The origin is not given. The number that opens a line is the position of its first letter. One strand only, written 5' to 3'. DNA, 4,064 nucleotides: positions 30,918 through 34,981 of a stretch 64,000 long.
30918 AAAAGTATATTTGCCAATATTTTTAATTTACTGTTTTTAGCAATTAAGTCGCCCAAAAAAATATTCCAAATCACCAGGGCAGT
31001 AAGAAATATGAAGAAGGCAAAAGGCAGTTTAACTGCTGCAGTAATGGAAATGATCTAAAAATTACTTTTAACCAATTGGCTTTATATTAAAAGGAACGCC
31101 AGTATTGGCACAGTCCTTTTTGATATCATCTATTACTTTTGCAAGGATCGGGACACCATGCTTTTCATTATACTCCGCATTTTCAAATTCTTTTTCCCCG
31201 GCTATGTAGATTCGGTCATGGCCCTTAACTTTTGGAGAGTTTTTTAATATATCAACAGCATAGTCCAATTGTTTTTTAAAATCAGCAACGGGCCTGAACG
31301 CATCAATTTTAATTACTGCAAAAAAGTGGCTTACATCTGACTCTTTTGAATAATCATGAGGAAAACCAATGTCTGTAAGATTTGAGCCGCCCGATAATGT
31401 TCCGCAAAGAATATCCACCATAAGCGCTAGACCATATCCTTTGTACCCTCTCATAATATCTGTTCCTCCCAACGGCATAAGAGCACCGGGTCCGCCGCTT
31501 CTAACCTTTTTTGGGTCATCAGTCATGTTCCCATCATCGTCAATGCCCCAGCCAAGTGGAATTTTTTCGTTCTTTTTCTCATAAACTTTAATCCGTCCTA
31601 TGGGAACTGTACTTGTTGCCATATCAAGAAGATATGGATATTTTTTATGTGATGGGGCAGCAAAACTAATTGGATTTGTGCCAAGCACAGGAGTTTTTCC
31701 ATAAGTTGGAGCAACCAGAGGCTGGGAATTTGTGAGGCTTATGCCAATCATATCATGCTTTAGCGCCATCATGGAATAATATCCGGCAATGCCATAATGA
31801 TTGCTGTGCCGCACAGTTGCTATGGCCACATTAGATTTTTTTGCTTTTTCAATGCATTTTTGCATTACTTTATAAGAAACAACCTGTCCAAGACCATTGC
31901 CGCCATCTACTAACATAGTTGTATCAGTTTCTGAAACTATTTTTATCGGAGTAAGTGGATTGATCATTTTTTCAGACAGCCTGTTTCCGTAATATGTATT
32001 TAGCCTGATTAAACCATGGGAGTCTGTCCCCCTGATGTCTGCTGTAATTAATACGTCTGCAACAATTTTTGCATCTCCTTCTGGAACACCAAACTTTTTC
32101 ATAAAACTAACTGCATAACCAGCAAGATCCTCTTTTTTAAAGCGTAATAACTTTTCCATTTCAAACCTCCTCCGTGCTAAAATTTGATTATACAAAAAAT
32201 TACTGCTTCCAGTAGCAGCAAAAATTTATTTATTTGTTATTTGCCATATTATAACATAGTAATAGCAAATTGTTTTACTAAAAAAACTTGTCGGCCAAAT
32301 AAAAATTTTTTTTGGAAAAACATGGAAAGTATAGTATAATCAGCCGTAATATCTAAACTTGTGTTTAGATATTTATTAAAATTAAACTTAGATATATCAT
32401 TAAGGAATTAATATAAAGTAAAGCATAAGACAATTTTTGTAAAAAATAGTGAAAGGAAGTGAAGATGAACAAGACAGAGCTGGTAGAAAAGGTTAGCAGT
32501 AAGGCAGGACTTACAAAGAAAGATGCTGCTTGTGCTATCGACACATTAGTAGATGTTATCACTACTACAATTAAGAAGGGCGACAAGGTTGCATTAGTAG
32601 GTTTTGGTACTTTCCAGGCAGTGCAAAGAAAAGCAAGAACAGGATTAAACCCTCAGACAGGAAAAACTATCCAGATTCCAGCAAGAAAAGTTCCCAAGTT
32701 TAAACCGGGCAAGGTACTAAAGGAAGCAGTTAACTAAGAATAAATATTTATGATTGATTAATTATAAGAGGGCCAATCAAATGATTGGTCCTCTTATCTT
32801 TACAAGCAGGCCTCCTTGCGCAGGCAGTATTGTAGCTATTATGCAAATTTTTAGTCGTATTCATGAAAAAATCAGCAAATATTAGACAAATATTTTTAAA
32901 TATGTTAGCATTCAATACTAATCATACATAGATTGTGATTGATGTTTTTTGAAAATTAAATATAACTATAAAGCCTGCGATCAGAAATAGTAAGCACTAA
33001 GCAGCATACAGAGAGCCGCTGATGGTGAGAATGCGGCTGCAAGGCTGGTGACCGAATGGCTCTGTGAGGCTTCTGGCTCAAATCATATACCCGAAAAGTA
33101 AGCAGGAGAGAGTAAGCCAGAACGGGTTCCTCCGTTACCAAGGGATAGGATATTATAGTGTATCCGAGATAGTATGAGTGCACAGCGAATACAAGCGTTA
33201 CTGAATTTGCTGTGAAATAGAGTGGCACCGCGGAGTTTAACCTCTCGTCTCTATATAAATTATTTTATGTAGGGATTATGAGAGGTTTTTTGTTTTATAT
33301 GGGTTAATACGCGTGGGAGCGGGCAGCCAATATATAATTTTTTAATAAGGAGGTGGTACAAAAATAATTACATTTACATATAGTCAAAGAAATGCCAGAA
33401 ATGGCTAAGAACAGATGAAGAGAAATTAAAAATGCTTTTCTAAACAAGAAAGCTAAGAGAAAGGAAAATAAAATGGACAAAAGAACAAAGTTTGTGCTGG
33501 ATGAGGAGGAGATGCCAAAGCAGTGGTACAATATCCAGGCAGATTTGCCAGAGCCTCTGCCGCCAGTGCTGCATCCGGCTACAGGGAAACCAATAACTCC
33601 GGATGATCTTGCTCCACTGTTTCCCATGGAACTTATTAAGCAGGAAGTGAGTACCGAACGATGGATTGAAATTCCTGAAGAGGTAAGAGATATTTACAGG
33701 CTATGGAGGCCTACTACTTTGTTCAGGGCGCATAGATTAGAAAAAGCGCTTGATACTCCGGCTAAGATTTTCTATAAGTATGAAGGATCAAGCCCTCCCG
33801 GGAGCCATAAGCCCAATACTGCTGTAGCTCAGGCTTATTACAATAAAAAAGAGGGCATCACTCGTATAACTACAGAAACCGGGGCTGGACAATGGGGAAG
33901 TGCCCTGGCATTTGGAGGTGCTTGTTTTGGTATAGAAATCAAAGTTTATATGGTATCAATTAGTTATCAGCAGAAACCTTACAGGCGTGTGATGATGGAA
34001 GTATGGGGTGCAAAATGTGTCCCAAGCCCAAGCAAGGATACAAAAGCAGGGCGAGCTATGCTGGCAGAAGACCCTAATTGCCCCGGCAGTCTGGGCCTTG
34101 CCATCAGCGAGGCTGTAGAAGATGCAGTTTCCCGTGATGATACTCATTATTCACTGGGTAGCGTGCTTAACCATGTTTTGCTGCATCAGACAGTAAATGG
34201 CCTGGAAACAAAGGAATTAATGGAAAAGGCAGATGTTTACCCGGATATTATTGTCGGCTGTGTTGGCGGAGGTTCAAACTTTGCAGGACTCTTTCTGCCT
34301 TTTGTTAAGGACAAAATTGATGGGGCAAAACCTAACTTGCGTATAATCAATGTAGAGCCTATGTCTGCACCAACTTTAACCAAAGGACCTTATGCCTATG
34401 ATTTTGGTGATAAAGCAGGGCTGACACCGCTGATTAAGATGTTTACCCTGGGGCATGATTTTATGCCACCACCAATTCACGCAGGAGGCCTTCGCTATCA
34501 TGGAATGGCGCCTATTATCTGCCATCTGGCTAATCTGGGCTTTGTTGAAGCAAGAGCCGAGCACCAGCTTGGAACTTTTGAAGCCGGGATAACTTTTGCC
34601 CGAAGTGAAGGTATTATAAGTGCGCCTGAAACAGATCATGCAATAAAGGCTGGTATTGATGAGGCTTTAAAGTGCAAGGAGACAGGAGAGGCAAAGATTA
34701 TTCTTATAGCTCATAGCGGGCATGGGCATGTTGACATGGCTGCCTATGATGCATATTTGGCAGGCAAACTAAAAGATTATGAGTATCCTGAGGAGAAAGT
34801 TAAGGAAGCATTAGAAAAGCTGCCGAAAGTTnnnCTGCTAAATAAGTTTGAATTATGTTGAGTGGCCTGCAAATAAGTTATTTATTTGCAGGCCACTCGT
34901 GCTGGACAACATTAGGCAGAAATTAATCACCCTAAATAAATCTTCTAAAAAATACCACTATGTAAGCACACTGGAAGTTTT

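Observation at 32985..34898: Trp-specifier T-box controlling a stand-alone TrpB2-type tryptophan synthase beta homolog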

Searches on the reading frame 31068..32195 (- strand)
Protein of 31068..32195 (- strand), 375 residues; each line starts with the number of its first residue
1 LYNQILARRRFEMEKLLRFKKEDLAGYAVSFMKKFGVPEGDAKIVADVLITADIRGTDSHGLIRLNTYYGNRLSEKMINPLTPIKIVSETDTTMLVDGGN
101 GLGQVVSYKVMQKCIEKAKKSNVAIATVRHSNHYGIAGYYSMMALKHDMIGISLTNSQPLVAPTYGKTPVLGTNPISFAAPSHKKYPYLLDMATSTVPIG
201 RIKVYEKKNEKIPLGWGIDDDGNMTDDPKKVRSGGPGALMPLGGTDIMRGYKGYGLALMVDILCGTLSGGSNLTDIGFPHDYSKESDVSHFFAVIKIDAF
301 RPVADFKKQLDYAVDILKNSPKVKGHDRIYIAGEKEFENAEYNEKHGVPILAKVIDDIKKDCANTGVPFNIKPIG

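Call 4: search_protein_families(library=pfam, proteins=[window:31068-32195:-])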
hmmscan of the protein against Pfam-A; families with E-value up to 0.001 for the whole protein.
window:31068-32195:- (375 aa): 1 family
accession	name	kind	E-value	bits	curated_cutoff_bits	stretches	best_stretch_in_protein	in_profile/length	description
PF02615.19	Ldh_2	-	1.3e-117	393.1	38.8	1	21-358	3-332/333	Malate/L-lactate dehydrogenase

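Call 5: search_protein_families(library=ncbifam, proteins=[window:31068-32195:-])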
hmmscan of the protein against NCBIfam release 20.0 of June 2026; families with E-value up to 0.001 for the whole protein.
window:31068-32195:- (375 aa): 5 families
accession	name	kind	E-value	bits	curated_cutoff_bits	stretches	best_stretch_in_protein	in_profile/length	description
NF040650.1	sulfolac_dhydr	equivalog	2.8e-79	266.8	500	1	29-367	13-335/339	L-sulfolactate dehydrogenase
NF007504.0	PRK10098.1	equivalog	1.1e-61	208.6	336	1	15-367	3-346/360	malate/lactate/ureidoglycolate dehydrogenase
NF011599.0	PRK15025.1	equivalog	1.2e-61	208.8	356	1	21-361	5-334/349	ureidoglycolate dehydrogenase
TIGR03175.1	AllD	equivalog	2.2e-59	201.3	496.2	1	21-356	5-329/349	ureidoglycolate dehydrogenase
NF009750.0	PRK13260.1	equivalog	9.2e-41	140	316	1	28-359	12-330/332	3-dehydro-L-gulonate 2-dehydrogenase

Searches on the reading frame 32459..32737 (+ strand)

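Call 4: search_protein_families(library=pfam, proteins=[window:32459-32737:+])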
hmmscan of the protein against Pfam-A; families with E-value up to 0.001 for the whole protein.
window:32459-32737:+ (92 aa): 2 families
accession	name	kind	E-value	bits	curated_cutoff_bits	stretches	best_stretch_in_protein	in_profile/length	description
PF00216.26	Bac_DNA_binding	-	2.3e-35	121.2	22.4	1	3-92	1-90/90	Bacterial DNA-binding protein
PF18291.6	HU-HIG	-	5.9e-09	36.5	26.2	1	3-91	32-118/125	HU domain fused to wHTH, Ig, or Glycine-rich motif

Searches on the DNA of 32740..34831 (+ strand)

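Call 10: search_rna_families(source=window, start=32740, end=33520, threshold=evalue, max_evalue=10)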
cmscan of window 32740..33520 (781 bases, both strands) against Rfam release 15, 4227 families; matches with E-value up to 10: 8.
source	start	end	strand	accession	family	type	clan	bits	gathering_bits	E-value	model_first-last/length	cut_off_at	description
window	32968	33255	+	RF00230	T-box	Cis-reg; leader;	-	109.8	93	2.7e-25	1-219/219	no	T-box leader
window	32895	32954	+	RF00338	snoR53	Gene; snRNA; snoRNA; CD-box;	CL00080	30.8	70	0.05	1-91/91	no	Small nucleolar RNA snR53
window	32838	32916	-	RF01599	plasmodium_snoR24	Gene; snRNA; snoRNA; CD-box;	-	26.2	55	0.6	1-82/82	no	small nucleolar RNA snoR24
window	33395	33476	+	RF01871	MALAT1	Gene; lncRNA;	-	19.7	70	6.1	1-95/95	no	Metastasis associated lung adenocarcinoma transcript 1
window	32740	32801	+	RF02551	DapZ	Cis-reg;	-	19.2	56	1.1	21-78/78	5'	ABC transporter regulator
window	33214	33296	+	RF02544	mt-tmRNA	Gene;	CL00001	18.5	65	3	1-77/77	no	Mitochondrion-encoded tmRNA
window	33429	33501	+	RF02183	ST7-OT3_1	Gene; lncRNA;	-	17.9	50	3.1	1-79/79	no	ST7 overlapping transcript 3 conserved region 1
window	32779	32868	-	RF00026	U6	Gene; snRNA; splicing;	CL00009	15.8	44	0.43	1-105/105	no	U6 spliceosomal RNA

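Call 16: search_rna_families(sources=[L001, L007, L009, L010, L013, L014, L017, L019, L020, L022, L027, L037, L038, L051, L054, L058, L059, L060, L062, L063], threshold=gathering, show_alignments=0)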
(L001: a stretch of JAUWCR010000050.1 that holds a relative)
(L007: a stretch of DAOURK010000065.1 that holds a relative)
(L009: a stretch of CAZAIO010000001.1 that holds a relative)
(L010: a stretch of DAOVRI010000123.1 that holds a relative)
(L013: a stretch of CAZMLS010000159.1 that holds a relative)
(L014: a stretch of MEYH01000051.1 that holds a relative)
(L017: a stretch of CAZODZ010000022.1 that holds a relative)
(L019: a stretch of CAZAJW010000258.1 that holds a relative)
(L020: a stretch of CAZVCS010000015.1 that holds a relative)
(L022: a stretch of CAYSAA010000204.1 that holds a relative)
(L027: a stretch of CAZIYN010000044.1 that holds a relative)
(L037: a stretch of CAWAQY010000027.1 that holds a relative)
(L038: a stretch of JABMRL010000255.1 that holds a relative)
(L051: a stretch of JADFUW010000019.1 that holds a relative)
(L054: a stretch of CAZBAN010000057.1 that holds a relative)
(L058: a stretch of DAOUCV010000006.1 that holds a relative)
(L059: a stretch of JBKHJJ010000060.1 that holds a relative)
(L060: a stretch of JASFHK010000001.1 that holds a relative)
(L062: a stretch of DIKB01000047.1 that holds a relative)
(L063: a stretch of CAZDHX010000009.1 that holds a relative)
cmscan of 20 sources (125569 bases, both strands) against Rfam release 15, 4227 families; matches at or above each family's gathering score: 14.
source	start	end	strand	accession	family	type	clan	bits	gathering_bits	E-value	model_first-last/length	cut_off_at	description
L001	639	907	+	RF00230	T-box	Cis-reg; leader;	-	119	93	1.9e-25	1-219/219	no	T-box leader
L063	2617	2854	+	RF00230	T-box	Cis-reg; leader;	-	112.7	93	8.1e-24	1-219/219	no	T-box leader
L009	2595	2854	+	RF00230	T-box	Cis-reg; leader;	-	107.4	93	1.9e-22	1-219/219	no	T-box leader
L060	2674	2935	+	RF00230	T-box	Cis-reg; leader;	-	107.2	93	2.1e-22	1-219/219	no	T-box leader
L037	2600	2870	+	RF00230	T-box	Cis-reg; leader;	-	106.1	93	3.9e-22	1-219/219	no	T-box leader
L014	2362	2650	+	RF00230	T-box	Cis-reg; leader;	-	101.4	93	6.5e-21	1-219/219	no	T-box leader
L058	2596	2863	+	RF00230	T-box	Cis-reg; leader;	-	100.9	93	8.6e-21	1-219/219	no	T-box leader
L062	2342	2604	+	RF00230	T-box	Cis-reg; leader;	-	99.3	93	2.2e-20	1-219/219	no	T-box leader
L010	31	298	+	RF00230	T-box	Cis-reg; leader;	-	96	93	1.6e-19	1-219/219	no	T-box leader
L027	2674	2947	+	RF00230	T-box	Cis-reg; leader;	-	95.3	93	2.4e-19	1-219/219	no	T-box leader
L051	2581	2870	+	RF00230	T-box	Cis-reg; leader;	-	94.8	93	3.2e-19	1-219/219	no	T-box leader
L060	217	289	-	RF00005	tRNA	Gene; tRNA;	CL00001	70.8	29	3.6e-13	1-71/71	no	tRNA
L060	1184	1257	-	RF00005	tRNA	Gene; tRNA;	CL00001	65.7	29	9.2e-12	1-71/71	no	tRNA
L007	4691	4763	+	RF00005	tRNA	Gene; tRNA;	CL00001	65.5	29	1.1e-11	1-71/71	no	tRNA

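Call 37: search_rna_families(sources=[L013, L014, L019, L022, L017, L020, L054, L059, L038], threshold=evalue, max_evalue=0.001)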
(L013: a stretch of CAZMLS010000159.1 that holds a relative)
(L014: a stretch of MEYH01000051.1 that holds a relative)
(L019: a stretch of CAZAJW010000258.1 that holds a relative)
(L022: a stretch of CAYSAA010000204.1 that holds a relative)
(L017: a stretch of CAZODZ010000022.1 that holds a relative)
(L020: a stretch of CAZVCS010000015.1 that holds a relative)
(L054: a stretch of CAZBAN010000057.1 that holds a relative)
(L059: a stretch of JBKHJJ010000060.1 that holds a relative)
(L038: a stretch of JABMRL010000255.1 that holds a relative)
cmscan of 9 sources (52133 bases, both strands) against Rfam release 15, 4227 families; matches with E-value up to 0.001: 9.
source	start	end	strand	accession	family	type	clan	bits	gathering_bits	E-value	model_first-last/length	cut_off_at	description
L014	2362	2650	+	RF00230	T-box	Cis-reg; leader;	-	101.4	93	2.7e-21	1-219/219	no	T-box leader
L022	2376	2656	+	RF00230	T-box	Cis-reg; leader;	-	87.1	93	1.3e-17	1-219/219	no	T-box leader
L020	2181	2431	+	RF00230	T-box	Cis-reg; leader;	-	85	93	4.4e-17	1-219/219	no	T-box leader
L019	909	1191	+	RF00230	T-box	Cis-reg; leader;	-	83.2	93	1.3e-16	1-219/219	no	T-box leader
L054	2576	2885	+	RF00230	T-box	Cis-reg; leader;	-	82.2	93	2.4e-16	1-219/219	no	T-box leader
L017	2617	2865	+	RF00230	T-box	Cis-reg; leader;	-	78.4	93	2.2e-15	1-219/219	no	T-box leader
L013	97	285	+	RF00230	T-box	Cis-reg; leader;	-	56.8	93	8.3e-10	1-219/219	no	T-box leader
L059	1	203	+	RF00230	T-box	Cis-reg; leader;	-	47.8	93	1.7e-07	61-219/219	5'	T-box leader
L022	2695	2780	+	RF00230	T-box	Cis-reg; leader;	-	33.5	93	0.00082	158-216/219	no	T-box leader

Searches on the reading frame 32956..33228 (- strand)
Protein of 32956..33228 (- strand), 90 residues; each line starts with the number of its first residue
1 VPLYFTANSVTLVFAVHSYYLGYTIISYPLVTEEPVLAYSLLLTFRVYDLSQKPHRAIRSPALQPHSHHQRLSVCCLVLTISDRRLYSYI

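Call 65: search_protein_families(library=pfam, proteins=[window:32956-33228:-], max_evalue=0.01)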
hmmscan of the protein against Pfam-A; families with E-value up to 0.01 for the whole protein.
window:32956-33228:- (90 aa): 0 families
